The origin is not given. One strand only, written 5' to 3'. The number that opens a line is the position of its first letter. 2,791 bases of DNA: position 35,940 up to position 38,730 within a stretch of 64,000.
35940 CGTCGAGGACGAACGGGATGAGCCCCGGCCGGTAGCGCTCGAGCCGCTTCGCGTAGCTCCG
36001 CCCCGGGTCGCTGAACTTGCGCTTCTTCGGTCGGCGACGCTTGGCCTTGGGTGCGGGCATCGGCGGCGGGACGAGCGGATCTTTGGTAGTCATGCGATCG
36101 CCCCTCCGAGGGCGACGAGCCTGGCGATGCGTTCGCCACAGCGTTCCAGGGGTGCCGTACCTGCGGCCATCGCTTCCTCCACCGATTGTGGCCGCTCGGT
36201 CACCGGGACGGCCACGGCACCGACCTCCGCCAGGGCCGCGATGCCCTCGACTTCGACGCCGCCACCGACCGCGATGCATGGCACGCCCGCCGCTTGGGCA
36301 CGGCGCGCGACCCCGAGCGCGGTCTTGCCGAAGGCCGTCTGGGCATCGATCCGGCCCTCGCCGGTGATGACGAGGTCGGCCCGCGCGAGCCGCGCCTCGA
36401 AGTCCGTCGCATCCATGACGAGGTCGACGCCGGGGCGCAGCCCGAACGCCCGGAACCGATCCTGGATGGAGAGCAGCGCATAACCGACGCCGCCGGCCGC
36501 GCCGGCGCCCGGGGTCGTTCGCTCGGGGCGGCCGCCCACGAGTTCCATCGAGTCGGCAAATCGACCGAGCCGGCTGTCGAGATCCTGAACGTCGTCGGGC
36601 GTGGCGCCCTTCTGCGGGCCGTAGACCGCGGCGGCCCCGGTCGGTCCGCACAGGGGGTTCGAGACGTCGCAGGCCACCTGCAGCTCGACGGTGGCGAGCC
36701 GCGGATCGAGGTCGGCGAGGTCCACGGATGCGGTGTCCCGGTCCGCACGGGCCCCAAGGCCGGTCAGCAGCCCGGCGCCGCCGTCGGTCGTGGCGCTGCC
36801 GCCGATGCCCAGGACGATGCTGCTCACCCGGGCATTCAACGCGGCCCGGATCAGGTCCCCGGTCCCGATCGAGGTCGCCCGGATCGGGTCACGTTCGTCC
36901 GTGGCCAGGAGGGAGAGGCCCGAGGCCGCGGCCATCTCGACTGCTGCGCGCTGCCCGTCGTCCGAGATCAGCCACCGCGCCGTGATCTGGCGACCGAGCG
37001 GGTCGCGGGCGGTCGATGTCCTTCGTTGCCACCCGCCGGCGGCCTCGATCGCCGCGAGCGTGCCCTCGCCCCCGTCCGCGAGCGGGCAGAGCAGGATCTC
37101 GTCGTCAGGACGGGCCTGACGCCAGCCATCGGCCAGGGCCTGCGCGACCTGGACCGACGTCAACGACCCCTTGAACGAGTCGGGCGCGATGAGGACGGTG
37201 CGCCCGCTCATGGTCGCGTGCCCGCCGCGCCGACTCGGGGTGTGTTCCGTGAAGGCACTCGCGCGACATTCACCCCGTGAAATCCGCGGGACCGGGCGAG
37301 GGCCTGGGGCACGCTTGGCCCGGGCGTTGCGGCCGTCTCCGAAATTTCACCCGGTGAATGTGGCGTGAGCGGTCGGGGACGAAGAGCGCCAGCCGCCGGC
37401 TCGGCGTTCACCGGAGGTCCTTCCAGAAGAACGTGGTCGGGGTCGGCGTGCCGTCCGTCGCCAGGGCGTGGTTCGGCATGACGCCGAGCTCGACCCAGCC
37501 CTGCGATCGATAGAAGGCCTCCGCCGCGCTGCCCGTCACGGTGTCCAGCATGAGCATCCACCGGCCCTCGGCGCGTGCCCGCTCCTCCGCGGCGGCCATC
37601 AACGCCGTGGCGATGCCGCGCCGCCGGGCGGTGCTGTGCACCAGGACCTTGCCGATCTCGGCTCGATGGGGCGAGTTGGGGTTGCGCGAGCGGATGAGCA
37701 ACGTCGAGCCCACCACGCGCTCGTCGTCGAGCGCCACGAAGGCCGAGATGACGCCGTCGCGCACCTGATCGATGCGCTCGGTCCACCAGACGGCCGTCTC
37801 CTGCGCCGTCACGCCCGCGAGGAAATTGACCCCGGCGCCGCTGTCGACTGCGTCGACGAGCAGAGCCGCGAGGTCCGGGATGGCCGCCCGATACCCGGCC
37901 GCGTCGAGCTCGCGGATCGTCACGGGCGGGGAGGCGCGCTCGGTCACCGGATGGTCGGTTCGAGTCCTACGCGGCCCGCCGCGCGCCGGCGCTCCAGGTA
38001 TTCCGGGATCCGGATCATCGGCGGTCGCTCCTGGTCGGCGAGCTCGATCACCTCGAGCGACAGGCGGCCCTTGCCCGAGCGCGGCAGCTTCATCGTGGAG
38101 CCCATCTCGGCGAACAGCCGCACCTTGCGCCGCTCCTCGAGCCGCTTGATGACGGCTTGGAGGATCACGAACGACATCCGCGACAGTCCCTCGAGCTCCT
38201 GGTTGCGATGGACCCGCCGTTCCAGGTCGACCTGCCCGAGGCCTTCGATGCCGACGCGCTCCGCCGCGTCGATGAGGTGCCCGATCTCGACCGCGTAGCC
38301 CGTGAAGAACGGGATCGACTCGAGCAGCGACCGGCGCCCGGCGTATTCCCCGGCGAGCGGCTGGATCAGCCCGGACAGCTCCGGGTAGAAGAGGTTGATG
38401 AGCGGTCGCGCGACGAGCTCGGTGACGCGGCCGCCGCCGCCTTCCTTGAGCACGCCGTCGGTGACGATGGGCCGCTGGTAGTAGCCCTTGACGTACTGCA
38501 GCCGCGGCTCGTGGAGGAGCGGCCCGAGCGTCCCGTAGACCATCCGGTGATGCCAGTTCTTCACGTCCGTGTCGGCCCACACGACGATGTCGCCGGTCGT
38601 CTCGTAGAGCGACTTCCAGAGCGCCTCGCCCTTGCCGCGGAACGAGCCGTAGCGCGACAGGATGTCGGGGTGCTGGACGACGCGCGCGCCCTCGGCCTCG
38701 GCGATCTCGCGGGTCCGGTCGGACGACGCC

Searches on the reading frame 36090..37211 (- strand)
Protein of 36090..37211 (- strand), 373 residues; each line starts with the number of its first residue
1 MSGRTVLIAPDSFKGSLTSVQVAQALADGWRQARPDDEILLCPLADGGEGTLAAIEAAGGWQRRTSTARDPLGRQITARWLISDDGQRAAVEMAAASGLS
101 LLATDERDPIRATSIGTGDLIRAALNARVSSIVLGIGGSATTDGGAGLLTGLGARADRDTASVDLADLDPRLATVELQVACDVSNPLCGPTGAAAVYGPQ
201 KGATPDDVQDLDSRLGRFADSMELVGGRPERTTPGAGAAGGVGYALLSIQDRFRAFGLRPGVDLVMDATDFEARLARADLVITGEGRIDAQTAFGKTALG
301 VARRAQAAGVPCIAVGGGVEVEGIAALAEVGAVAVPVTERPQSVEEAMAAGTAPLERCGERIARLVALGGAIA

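Call 9: search_protein_families(library=pfam, proteins=[window:36090-37211:-], max_evalue=0.001)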
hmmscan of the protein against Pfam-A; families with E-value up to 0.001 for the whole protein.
window:36090-37211:- (373 aa): 1 family
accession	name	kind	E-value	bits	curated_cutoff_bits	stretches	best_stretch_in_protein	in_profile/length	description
PF02595.20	Gly_kinase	-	6e-120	401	23.3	1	6-366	1-371/372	Glycerate kinase family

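Call 14: find_encoding_contigs(protein=window:36090-37211:-, flank=10000, max_places=10)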
Protein window:36090-37211:- (373 aa): no gene with exactly this product is on record in the collection.

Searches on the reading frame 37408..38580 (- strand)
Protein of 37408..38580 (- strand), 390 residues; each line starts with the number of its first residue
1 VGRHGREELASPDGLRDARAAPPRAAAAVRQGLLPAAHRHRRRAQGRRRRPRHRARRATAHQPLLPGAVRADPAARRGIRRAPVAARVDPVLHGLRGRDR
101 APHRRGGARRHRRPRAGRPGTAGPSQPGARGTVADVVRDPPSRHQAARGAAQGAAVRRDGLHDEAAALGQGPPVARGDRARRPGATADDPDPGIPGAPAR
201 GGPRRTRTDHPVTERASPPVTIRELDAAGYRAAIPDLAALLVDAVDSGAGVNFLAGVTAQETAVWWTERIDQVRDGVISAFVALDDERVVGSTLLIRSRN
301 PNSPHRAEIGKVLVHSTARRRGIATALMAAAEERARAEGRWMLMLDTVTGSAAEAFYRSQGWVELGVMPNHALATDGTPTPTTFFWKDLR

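Call 9: search_protein_families(library=pfam, proteins=[window:37408-38580:-], max_evalue=0.001)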
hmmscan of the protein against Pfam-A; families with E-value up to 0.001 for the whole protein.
window:37408-38580:- (390 aa): 4 families
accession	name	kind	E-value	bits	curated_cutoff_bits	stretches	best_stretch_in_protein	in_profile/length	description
PF00583.31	Acetyltransf_1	-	7.8e-14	52.4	20.7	1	278-362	33-116/116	Acetyltransferase (GNAT) family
PF13508.13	Acetyltransf_7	-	9e-12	45.6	27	1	280-364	5-84/84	Acetyltransferase (GNAT) domain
PF13673.13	Acetyltransf_10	-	1.7e-08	34.9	23.6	1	275-367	28-112/128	Acetyltransferase (GNAT) domain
PF13527.13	Acetyltransf_9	-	5.4e-08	33.3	25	1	265-362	33-124/127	Acetyltransferase (GNAT) domain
